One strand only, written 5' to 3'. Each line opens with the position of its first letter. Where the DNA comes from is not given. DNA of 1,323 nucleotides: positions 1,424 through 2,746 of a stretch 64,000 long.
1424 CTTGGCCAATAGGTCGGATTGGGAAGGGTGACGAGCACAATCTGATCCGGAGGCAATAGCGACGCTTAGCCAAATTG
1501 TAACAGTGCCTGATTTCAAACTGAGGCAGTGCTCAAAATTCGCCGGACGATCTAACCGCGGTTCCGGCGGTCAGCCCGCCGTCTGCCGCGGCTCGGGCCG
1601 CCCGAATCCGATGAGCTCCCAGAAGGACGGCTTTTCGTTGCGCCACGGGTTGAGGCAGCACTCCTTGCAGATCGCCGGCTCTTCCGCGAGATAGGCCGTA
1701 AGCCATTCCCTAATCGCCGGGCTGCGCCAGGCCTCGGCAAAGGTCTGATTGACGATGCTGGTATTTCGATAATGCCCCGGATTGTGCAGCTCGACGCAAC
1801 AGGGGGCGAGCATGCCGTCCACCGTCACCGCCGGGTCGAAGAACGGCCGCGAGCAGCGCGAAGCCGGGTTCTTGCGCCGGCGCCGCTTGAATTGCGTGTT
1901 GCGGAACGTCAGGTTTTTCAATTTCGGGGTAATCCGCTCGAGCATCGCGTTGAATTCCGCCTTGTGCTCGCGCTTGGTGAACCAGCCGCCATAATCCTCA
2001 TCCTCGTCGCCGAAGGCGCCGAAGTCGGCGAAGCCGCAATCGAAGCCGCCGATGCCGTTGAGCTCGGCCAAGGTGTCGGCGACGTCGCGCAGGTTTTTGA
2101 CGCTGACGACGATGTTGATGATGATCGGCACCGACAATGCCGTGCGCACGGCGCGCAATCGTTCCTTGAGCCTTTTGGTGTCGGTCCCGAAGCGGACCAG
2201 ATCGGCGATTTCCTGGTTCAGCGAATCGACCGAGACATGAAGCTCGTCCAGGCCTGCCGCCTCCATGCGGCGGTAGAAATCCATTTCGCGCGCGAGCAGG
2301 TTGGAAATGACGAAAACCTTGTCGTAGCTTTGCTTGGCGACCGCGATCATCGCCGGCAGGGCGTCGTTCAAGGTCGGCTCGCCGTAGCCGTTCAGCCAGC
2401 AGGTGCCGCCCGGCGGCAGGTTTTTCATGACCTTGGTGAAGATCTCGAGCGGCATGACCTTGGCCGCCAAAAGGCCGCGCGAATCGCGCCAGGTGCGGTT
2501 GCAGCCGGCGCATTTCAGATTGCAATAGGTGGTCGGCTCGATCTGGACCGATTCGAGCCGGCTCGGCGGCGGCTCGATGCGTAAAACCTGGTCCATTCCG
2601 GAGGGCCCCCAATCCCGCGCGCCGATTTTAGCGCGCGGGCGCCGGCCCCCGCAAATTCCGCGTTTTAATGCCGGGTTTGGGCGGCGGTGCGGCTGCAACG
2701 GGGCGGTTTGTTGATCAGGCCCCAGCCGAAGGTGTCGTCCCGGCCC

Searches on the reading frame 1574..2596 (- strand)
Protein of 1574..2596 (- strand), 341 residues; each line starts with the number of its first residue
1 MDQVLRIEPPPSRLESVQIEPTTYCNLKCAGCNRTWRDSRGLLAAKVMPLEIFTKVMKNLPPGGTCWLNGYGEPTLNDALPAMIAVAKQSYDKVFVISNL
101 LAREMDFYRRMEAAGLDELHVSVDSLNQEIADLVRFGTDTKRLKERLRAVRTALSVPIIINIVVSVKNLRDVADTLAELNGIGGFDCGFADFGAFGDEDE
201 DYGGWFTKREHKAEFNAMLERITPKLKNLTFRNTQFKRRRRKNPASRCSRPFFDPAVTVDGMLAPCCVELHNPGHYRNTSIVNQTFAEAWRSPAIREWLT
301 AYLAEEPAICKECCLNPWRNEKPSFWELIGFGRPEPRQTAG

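Call 3: search_protein_families(library=pfam, proteins=[window:1574-2596:-], max_evalue=0.1)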
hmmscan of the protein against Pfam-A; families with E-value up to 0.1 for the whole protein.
seq(341 aa): 2 families
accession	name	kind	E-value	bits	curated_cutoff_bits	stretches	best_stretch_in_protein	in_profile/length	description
PF04055.27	Radical_SAM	-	2e-14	54.6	29.5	1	19-176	1-163/166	Radical SAM superfamily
PF13186.11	SPASM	-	1.9e-07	31.7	21.5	1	248-313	1-66/67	Iron-sulfur cluster-binding domain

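Call 4: search_protein_families(library=ncbifam, proteins=[window:1574-2596:-], max_evalue=0.1)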
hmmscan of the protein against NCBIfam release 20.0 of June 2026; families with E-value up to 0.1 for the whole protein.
seq(341 aa): 32 families (the best 25 are shown)
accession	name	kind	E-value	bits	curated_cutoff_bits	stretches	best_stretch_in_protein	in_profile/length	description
TIGR04311.1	rSAM_Geo_metal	subfamily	1.2e-20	74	400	1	17-175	5-170/423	radical SAM/SPASM family putative metalloenzyme maturase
TIGR04317.1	W_rSAM_matur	equivalog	2.7e-16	59.6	380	1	14-275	3-264/349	tungsten cofactor oxidoreductase radical SAM maturase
NF045646.2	rSAM_Se_TrsS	equivalog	7.1e-11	41.3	490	1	18-171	89-243/441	radical SAM (seleno)protein TrsS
TIGR02668.1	moaA_archaeal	equivalog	4.5e-10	39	325.25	1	14-178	9-172/303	GTP 3',8-cyclase MoaA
TIGR02666.1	moaA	equivalog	6.5e-10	38.5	284.05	1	17-202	12-202/336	GTP 3',8-cyclase MoaA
NF033640.1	N_Twi_rSAM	subfamily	9.3e-10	38.1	170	2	13-177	109-293/398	twitch domain-containing radical SAM protein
NF038283.1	viperin_w_prok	equivalog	4.8e-09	35.8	180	1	22-171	9-169/281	viperin family antiviral radical SAM protein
NF001199.0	PRK00164.2-1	equivalog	6.4e-09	35.4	231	1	14-172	11-168/308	GTP 3',8-cyclase MoaA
TIGR02109.1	PQQ_syn_pqqE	equivalog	1.5e-07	30.7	381.35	1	18-290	10-280/358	pyrroloquinoline quinone biosynthesis protein PqqE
NF045702.1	rSAM_GDGT_ether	equivalog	2.1e-07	30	450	1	18-174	89-248/486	tetraether lipid synthase Tes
NF038332.1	rSAM_rare_HxsC4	exception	6.3e-07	28.9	500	1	13-179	12-181/335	radical SAM protein HxsC4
TIGR04403.1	rSAM_skfB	equivalog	1.4e-05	24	300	1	19-281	108-363/402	sporulation killing factor system radical SAM maturase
TIGR04133.1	rSAM_w_lipo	hypoth_equivalog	3.5e-05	22.9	425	1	13-171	22-178/350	TIGR04133 family radical SAM/SPASM protein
TIGR04250.1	SCM_rSAM_ScmE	equivalog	3.6e-05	22.8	400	1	15-179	3-168/358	SynChlorMet cassette radical SAM/SPASM protein ScmE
TIGR04278.1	viperin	exception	0.00019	20.6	450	1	15-182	59-229/347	antiviral radical SAM protein viperin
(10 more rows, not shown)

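Call 7: find_homologous_proteins(query=window:1574-2596:-, max_evalue=0.001)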
Query seq(341 aa) (341 aa): 26 proteins with E <= 0.001 among 3734 candidates.
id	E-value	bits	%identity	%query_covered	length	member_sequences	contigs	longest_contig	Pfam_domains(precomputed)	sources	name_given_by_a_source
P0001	3.3e-236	801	100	100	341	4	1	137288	PF13186.12,PF04055.28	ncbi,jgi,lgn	jgi:MoaA/NifB/PqqE/SkfB family radical SAM enzyme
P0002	2.5e-176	604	74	100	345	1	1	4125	PF13186.12,PF04055.28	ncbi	-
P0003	6.4e-176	603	76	98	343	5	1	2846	PF13186.12,PF04055.28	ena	-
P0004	2.2e-175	601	74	100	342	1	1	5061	PF13186.12,PF04055.28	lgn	-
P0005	5.0e-172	590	73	100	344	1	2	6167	PF13186.12,PF04055.28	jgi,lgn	jgi:MoaA/NifB/PqqE/SkfB family radical SAM enzyme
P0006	3.4e-169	581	72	100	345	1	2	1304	PF13186.12,PF04055.28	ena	-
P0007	1.1e-164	566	72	94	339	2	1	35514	PF13186.12,PF04055.28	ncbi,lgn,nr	ncbi:MAG TPA: radical SAM protein [Candidatus Cybelea sp.]|nr:radical SAM protein [Candidatus Cybele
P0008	5.4e-164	563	70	100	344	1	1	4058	PF13186.12,PF04055.28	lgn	-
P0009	2.3e-144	499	66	94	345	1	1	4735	PF13186.12,PF04055.28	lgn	-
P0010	1.5e-141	490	65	96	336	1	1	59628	PF04055.28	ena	-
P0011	2.2e-139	483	64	93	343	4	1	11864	PF13186.12,PF04055.28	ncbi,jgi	jgi:MoaA/NifB/PqqE/SkfB family radical SAM enzyme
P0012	2.1e-137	476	61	97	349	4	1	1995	PF13186.12,PF04055.28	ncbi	-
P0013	2.6e-132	459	60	97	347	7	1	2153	PF04055.28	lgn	-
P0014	2.1e-129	450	61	94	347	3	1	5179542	PF04055.28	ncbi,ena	-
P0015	2.8e-129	449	60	92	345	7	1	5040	PF04055.28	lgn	-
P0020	9.4e-49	184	35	89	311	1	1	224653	PF04055.28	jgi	jgi:MoaA/NifB/PqqE/SkfB family radical SAM enzyme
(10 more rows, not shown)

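Call 8: find_encoding_contigs(protein=P0001, flank=8000, max_places=3)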
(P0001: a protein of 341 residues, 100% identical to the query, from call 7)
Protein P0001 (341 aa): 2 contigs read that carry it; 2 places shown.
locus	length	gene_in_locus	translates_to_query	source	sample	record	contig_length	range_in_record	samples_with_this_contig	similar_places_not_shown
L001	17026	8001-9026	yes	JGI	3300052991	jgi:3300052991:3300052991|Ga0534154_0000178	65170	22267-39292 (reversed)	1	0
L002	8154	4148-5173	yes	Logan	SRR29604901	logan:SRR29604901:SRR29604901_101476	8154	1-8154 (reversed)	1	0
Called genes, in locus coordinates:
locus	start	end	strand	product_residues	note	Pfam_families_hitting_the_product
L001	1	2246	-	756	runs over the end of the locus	PF00211:Guanylate_cyc, PF00515:TPR_1 (faint), PF07719:TPR_2 (faint), PF13181:TPR_8 (faint), PF13414:TPR_11 (faint), PF13424:TPR_12 (faint), PF13431:TPR_17 (faint), PF12895:ANAPC3, +3 more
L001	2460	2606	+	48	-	-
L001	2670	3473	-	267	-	PF10899:AbiGi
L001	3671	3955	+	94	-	-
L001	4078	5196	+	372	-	PF01384:PHO4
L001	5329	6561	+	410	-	PF00571:CBS (faint), PF00512:HisKA, PF02518:HATPase_c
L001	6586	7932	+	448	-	PF00082:Peptidase_S8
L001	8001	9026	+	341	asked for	PF04055:Radical_SAM, PF13186:SPASM (weak)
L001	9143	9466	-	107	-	-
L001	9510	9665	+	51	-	-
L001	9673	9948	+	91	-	-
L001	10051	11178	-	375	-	PF00657:Lipase_GDSL (weak), PF13472:Lipase_GDSL_2 (weak)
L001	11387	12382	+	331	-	PF13406:SLT_2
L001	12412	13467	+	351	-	PF03330:DPBB_1, PF05036:SPOR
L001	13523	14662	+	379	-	PF00768:Peptidase_S11, PF13354:Beta-lactamase2, PF07943:PBP5_C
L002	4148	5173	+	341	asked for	PF04055:Radical_SAM, PF13186:SPASM (weak)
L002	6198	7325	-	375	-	PF00657:Lipase_GDSL (weak), PF13472:Lipase_GDSL_2 (weak)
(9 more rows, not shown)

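Call 9: find_encoding_contigs(protein=P0014, flank=8000, max_places=3)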
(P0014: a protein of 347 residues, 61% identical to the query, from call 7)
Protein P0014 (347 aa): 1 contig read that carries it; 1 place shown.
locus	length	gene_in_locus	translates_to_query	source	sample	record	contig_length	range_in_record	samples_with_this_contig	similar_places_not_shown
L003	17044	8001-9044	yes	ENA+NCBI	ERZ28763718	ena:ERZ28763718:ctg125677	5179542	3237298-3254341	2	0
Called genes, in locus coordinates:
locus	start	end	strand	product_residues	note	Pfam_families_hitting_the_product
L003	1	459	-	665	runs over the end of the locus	PF01507:PAPS_reduct, PF22594:GTP-eEF1A_C, PF01583:APS_kinase, PF13671:AAA_33 (weak)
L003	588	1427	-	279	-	-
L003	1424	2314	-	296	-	PF00288:GHMP_kinases_N, PF08544:GHMP_kinases_C (weak)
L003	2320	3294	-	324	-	PF01408:GFO_IDH_MocA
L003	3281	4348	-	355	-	PF01073:3Beta_HSD (weak), PF01370:Epimerase, PF16363:GDP_Man_Dehyd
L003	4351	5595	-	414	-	PF08421:Methyltransf_13, PF13489:Methyltransf_23, PF08242:Methyltransf_12, PF08484:Methyltransf_14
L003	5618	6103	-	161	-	PF14667:Polysacc_synt_C (weak), PF07883:Cupin_2 (weak)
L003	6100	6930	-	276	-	PF05050:Methyltransf_21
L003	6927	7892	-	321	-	-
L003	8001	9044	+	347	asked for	PF04055:Radical_SAM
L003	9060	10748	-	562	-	PF13429:TPR_15 (faint), PF23914:TPR_CcmH_CycH (faint), PF24575:TPR_Slam (faint), PF14559:TPR_19 (weak), PF07719:TPR_2 (weak), PF13432:TPR_16 (weak), PF13371:TPR_9 (weak), PF13414:TPR_11, +8 more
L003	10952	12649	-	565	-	PF01946:Thi4 (weak), PF00890:FAD_binding_2 (faint), PF01266:DAO (faint), PF07992:Pyr_redox_2 (weak), PF13450:NAD_binding_8 (weak), PF21162:ETFQO_UQ-bd, PF05187:Fer4_ETF_QO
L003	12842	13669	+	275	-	PF03167:UDG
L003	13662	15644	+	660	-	PF01464:SLT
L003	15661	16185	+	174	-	PF00994:MoCF_biosynth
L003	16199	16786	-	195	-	PF09837:DUF2064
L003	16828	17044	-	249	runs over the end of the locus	PF00535:Glycos_transf_2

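Call 10: find_encoding_contigs(protein=P0007, flank=8000, max_places=3)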
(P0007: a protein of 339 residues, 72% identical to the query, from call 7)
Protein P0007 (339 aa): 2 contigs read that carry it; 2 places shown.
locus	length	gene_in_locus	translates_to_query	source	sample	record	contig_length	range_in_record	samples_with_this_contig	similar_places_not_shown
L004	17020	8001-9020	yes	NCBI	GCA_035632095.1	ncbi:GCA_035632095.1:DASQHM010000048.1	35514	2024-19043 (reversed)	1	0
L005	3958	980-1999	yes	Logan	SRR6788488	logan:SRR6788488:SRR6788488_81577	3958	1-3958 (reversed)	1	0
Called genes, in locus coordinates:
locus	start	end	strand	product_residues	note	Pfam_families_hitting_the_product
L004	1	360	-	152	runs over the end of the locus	PF00111:Fer2, PF01799:Fer2_2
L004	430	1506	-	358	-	PF02771:Acyl-CoA_dh_N, PF00441:Acyl-CoA_dh_1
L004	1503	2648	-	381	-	PF02771:Acyl-CoA_dh_N, PF02770:Acyl-CoA_dh_M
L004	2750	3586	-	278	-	PF04794:YdjC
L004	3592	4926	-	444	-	PF00202:Aminotran_3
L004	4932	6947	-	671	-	PF05226:CHASE2, PF00211:Guanylate_cyc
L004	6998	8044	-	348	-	PF13578:Methyltransf_24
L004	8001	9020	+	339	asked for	PF04055:Radical_SAM, PF13186:SPASM (weak)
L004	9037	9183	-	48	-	-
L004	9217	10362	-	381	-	PF00657:Lipase_GDSL (faint), PF13472:Lipase_GDSL_2 (weak)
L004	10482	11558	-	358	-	PF01073:3Beta_HSD, PF01370:Epimerase, PF02719:Polysacc_synt_2, PF07993:NAD_binding_4 (faint), PF16363:GDP_Man_Dehyd, PF13460:NAD_binding_10 (faint)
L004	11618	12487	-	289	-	PF00483:NTP_transferase, PF12804:NTP_transf_3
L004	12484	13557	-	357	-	PF00106:adh_short (faint), PF01073:3Beta_HSD, PF01370:Epimerase, PF02719:Polysacc_synt_2, PF04321:RmlD_sub_bind, PF16363:GDP_Man_Dehyd, PF07993:NAD_binding_4 (weak)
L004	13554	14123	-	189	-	PF00908:dTDP_sugar_isom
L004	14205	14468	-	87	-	PF06233:Usg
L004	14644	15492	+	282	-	PF05721:PhyH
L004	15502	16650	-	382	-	PF00355:Rieske, PF00848:Ring_hydroxyl_A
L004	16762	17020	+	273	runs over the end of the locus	PF00149:Metallophos, PF12850:Metallophos_2 (weak)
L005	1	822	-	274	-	?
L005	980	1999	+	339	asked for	PF04055:Radical_SAM, PF13186:SPASM (weak)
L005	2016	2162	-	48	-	-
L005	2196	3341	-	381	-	PF00657:Lipase_GDSL (faint), PF13472:Lipase_GDSL_2 (weak)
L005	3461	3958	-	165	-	?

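Call 12: find_encoding_contigs(protein=P0010, flank=8000, max_places=2)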
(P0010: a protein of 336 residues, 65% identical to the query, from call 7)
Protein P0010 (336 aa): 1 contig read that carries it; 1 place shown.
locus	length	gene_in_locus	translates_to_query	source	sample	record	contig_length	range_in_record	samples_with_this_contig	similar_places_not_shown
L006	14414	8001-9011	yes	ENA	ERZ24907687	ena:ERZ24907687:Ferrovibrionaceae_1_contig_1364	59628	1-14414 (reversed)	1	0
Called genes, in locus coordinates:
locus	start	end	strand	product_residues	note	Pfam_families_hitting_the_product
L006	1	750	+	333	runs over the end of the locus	PF03330:DPBB_1, PF05036:SPOR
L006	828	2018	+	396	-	PF00768:Peptidase_S11, PF13354:Beta-lactamase2, PF07943:PBP5_C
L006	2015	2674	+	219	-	PF02223:Thymidylate_kin, PF13521:AAA_28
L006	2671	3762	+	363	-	PF13177:DNA_pol3_delta2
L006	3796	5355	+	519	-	PF00133:tRNA-synt_1, PF01406:tRNA-synt_1e, PF09334:tRNA-synt_1g, PF00133:tRNA-synt_1, PF19303:Anticodon_3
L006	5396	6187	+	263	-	PF01026:TatD_DNase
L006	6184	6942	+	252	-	PF23023:Anti-Pycsar_Apyc1 (weak), PF00753:Lactamase_B, PF12706:Lactamase_B_2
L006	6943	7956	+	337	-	PF06258:Mito_fiss_Elm1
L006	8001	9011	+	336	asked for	PF04055:Radical_SAM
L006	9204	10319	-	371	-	PF13472:Lipase_GDSL_2 (weak)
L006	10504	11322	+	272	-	PF01503:PRA-PH (faint), PF03819:MazG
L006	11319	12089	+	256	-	PF00106:adh_short, PF01370:Epimerase (faint), PF02719:Polysacc_synt_2 (weak), PF08659:KR, PF13561:adh_short_C2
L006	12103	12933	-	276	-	PF00459:Inositol_P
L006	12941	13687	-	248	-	PF00106:adh_short, PF08659:KR, PF23441:SDR, PF13561:adh_short_C2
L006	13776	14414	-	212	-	?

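Call 13: find_encoding_contigs(protein=P0011, flank=8000, max_places=2)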
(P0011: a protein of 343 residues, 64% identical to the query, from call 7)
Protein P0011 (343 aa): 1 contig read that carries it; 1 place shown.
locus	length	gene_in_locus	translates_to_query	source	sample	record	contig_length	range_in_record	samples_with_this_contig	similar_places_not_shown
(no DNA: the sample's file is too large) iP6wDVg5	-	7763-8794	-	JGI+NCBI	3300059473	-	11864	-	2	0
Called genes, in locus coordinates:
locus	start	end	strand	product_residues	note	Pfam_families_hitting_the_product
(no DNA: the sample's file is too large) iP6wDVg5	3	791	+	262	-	?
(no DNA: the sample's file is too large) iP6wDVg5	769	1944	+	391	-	PF00768:Peptidase_S11, PF13354:Beta-lactamase2, PF07943:PBP5_C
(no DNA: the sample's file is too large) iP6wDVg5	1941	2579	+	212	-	PF02223:Thymidylate_kin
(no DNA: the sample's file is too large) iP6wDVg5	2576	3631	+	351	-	PF13177:DNA_pol3_delta2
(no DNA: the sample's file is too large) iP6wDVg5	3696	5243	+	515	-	PF00133:tRNA-synt_1, PF01406:tRNA-synt_1e, PF09334:tRNA-synt_1g, PF00133:tRNA-synt_1, PF01406:tRNA-synt_1e (weak), PF08264:Anticodon_1 (weak), PF19303:Anticodon_3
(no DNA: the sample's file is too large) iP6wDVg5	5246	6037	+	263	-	PF01026:TatD_DNase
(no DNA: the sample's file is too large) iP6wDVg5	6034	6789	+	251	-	PF00753:Lactamase_B, PF23023:Anti-Pycsar_Apyc1 (weak), PF12706:Lactamase_B_2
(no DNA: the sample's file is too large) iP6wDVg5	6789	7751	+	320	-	PF06258:Mito_fiss_Elm1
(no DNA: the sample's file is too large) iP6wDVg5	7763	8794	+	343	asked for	PF04055:Radical_SAM, PF13186:SPASM (weak)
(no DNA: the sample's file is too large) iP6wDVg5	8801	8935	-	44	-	-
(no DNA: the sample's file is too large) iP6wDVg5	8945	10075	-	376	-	PF13472:Lipase_GDSL_2 (faint)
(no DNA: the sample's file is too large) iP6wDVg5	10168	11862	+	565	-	?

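Call 14: find_encoding_contigs(protein=P0020, flank=8000, max_places=2)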
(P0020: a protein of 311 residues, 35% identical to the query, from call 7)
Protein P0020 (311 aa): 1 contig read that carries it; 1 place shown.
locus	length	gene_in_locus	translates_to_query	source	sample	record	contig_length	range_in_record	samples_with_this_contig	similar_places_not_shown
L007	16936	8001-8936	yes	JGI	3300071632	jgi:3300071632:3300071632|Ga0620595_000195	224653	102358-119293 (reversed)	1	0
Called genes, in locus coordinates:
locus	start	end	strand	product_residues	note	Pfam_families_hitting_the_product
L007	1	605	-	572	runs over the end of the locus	PF02543:Carbam_trans_N, PF16861:Carbam_trans_C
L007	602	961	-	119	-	-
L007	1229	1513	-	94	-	-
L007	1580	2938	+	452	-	PF13424:TPR_12 (faint), PF00515:TPR_1 (faint), PF07719:TPR_2 (faint), PF13174:TPR_6 (faint), PF13176:TPR_7 (faint), PF13181:TPR_8 (faint), PF13414:TPR_11 (faint), PF13432:TPR_16, +4 more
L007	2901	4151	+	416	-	PF13469:Sulfotransfer_3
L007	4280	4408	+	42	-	-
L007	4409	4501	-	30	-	-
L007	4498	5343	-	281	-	-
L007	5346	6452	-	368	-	PF08885:GSCFA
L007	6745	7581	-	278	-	PF05721:PhyH (faint)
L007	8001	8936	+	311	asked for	PF04055:Radical_SAM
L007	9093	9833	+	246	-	PF13578:Methyltransf_24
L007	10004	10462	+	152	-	PF00903:Glyoxalase, PF13468:Glyoxalase_3 (weak), PF22677:Ble-like_N (weak), PF13669:Glyoxalase_4, PF18029:Glyoxalase_6 (faint)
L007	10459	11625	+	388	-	PF13489:Methyltransf_23, PF13847:Methyltransf_31, PF08241:Methyltransf_11, PF08242:Methyltransf_12, PF13649:Methyltransf_25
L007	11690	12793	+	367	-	PF00070:Pyr_redox (faint), PF00890:FAD_binding_2 (weak), PF01266:DAO (weak), PF01593:Amino_oxidase, PF07992:Pyr_redox_2 (weak), PF12831:FAD_oxidored (weak), PF13450:NAD_binding_8, PF03275:GLF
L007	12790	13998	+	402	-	PF04055:Radical_SAM, PF13353:Fer4_12 (faint), PF13186:SPASM (weak)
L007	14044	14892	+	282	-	PF00456:Transketolase_N, PF13292:DXP_synthase_N, PF00676:E1_dh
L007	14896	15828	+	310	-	PF02779:Transket_pyr, PF02780:Transketolase_C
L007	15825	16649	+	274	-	-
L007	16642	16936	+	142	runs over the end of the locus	-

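Call 42: find_encoding_contigs(protein=P0005, flank=6000, max_places=2)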
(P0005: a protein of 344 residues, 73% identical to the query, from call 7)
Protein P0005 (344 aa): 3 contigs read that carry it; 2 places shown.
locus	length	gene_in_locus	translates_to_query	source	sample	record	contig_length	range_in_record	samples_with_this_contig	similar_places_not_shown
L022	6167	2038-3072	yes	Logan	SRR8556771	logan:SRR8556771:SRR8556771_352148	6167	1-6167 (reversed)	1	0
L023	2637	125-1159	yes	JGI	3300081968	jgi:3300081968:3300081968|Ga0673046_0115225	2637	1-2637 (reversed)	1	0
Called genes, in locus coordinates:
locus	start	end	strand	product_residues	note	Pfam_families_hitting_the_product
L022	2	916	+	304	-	?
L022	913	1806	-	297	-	PF13641:Glyco_tranf_2_3, PF00535:Glycos_transf_2, PF10111:Glyco_tranf_2_2, PF13632:Glyco_trans_2_3 (weak)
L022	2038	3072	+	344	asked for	PF04055:Radical_SAM, PF13186:SPASM (weak)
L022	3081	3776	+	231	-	-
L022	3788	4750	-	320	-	-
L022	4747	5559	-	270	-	PF13578:Methyltransf_24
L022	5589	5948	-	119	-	PF08238:Sel1 (weak)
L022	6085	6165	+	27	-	?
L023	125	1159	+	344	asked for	PF04055:Radical_SAM, PF13186:SPASM (weak)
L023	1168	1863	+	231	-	-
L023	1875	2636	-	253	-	?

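Call 43: find_encoding_contigs(protein=P0004, flank=6000, max_places=2)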
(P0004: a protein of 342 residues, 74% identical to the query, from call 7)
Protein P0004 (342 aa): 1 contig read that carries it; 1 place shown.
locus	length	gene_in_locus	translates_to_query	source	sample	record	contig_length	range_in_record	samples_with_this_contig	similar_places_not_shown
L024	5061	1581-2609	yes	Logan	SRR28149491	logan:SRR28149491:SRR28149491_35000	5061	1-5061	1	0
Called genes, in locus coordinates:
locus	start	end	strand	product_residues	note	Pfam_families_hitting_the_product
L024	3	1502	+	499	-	?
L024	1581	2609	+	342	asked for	PF04055:Radical_SAM, PF13186:SPASM (weak)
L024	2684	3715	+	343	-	PF13406:SLT_2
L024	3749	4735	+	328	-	PF03330:DPBB_1, PF05036:SPOR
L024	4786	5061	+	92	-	?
